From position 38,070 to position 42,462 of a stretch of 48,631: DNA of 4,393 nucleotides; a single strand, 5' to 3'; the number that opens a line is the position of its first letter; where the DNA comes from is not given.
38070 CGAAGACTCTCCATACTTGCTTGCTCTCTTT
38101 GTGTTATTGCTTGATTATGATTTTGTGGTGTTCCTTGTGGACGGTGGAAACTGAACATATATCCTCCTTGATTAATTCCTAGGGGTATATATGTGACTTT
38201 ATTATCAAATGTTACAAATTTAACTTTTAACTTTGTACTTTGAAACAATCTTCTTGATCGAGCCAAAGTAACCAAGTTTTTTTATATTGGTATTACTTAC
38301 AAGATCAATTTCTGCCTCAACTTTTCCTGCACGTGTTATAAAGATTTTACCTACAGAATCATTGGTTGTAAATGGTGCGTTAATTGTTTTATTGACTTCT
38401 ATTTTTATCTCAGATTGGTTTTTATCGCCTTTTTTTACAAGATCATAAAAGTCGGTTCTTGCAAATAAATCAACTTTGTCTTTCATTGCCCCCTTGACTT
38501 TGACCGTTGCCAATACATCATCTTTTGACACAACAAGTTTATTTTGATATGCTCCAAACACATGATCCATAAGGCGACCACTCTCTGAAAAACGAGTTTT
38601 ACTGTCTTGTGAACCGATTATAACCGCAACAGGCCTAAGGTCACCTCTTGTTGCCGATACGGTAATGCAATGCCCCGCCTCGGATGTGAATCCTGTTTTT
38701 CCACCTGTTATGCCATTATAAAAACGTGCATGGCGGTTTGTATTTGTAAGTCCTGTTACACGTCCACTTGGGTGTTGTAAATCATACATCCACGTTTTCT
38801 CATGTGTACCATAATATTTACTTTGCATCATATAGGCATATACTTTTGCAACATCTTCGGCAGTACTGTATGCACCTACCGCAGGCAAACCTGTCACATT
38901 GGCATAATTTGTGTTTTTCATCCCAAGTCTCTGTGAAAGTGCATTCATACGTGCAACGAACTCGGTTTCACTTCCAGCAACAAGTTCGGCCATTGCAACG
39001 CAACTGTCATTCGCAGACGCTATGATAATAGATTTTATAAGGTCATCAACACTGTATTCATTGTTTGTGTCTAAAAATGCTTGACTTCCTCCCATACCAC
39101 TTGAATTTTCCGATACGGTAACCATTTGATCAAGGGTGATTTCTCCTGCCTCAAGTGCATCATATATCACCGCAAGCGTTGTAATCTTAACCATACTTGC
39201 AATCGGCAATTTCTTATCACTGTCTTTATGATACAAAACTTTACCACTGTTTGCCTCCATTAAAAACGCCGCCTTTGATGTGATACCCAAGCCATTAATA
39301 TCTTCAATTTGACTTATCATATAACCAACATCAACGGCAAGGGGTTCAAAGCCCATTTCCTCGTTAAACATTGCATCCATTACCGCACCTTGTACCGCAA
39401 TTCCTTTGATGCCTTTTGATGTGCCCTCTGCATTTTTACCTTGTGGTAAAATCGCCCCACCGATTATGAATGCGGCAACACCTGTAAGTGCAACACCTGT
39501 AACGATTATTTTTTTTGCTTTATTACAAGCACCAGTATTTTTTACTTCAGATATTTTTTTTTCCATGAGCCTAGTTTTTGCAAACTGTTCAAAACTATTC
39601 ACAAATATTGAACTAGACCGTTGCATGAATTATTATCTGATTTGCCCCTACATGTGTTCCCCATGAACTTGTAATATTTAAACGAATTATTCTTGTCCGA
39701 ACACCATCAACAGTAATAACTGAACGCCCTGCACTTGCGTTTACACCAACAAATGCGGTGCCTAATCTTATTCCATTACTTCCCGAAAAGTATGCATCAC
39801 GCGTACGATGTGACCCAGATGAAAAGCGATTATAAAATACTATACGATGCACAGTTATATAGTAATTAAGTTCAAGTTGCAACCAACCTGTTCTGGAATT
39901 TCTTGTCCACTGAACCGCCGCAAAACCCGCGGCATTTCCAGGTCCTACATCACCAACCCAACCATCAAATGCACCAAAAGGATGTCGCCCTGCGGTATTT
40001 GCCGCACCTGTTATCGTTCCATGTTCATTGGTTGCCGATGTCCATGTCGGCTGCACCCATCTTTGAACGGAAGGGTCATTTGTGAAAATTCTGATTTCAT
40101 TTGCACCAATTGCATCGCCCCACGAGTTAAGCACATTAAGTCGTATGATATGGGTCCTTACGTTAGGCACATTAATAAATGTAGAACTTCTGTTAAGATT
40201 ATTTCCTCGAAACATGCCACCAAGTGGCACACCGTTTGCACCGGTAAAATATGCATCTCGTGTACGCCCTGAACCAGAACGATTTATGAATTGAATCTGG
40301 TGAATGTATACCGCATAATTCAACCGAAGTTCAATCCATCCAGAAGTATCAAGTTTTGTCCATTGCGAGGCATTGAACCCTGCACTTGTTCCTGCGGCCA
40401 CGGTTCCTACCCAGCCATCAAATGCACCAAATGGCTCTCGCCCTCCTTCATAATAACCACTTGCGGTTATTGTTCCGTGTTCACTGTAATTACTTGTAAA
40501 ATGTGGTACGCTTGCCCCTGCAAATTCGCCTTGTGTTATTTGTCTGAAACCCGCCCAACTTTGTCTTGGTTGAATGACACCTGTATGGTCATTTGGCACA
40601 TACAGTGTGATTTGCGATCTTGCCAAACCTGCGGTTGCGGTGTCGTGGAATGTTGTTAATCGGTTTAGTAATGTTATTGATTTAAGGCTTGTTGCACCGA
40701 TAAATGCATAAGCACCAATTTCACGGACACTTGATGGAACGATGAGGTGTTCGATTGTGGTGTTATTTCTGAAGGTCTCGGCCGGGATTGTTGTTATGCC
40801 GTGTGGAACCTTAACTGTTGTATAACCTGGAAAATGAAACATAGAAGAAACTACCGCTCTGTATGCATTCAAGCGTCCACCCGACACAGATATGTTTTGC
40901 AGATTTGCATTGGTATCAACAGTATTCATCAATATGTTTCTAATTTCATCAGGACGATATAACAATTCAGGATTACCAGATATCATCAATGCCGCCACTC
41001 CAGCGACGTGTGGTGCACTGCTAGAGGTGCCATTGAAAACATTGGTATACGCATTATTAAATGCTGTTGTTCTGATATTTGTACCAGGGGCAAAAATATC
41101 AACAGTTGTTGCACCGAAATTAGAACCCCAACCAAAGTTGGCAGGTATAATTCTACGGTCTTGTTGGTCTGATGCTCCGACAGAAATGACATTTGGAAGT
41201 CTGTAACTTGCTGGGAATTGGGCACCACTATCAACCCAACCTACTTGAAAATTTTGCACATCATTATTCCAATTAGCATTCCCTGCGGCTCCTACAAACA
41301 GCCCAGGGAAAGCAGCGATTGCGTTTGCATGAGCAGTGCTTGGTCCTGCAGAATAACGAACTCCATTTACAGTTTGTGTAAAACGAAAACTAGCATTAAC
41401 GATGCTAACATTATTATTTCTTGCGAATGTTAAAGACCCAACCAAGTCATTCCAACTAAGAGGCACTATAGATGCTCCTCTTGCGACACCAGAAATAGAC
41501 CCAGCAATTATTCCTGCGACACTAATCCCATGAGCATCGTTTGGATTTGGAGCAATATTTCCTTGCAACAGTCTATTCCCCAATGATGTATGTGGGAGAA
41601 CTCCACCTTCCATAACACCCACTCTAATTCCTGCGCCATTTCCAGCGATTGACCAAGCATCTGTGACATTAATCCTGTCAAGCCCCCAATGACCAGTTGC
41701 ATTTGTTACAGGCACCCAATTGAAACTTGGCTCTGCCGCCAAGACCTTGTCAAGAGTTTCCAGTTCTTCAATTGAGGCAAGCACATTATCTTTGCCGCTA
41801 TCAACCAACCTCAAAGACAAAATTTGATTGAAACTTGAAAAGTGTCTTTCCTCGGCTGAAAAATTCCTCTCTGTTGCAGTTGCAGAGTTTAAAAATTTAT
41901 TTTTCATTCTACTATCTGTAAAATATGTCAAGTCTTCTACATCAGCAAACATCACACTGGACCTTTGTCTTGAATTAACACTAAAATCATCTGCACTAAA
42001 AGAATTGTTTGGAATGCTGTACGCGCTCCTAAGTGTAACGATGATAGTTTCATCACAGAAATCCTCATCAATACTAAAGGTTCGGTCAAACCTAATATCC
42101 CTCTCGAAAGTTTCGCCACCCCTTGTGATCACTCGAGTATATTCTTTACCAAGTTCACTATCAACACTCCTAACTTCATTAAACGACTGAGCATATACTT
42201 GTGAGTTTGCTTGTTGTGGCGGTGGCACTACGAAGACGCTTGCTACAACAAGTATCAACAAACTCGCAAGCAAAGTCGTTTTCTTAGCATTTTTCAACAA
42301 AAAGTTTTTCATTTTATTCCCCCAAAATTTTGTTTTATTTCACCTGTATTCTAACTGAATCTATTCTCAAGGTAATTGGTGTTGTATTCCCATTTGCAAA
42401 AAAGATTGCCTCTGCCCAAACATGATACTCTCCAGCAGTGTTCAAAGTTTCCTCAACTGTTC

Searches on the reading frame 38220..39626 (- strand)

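Call 85: search_protein_families(library=pfam, max_evalue=0.00001, proteins=[window:38220-39626:-])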
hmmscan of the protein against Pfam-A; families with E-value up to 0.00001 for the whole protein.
window:38220-39626:- (468 aa): 3 families
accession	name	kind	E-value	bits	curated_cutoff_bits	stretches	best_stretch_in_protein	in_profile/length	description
PF00768.25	Peptidase_S11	-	4.7e-65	219.8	27.6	1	115-339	10-237/239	D-alanyl-D-alanine carboxypeptidase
PF07943.18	PBP5_C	-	3.3e-16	59.7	21.2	1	360-450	1-91/91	Penicillin-binding protein 5, C-terminal domain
PF13354.11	Beta-lactamase2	-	8.4e-16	58.4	22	1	133-319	14-199/214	Beta-lactamase enzyme family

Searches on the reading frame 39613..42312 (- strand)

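Call 85: search_protein_families(library=pfam, max_evalue=0.00001, proteins=[window:39613-42312:-])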
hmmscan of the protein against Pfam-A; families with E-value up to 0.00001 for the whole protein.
window:39613-42312:- (899 aa): 3 families
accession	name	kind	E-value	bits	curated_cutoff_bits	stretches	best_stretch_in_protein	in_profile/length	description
PF00082.27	Peptidase_S8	-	3.7e-26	92.5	21.8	1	228-468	3-276/288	Subtilase family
PF13306.12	LRR_5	-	9.4e-10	38.9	27.7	1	487-559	48-119/127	BspA type Leucine rich repeat region (6 copies)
PF00754.31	F5_F8_type_C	-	4.1e-06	27.4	28.2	0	778-888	14-119/127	F5/8 type C domain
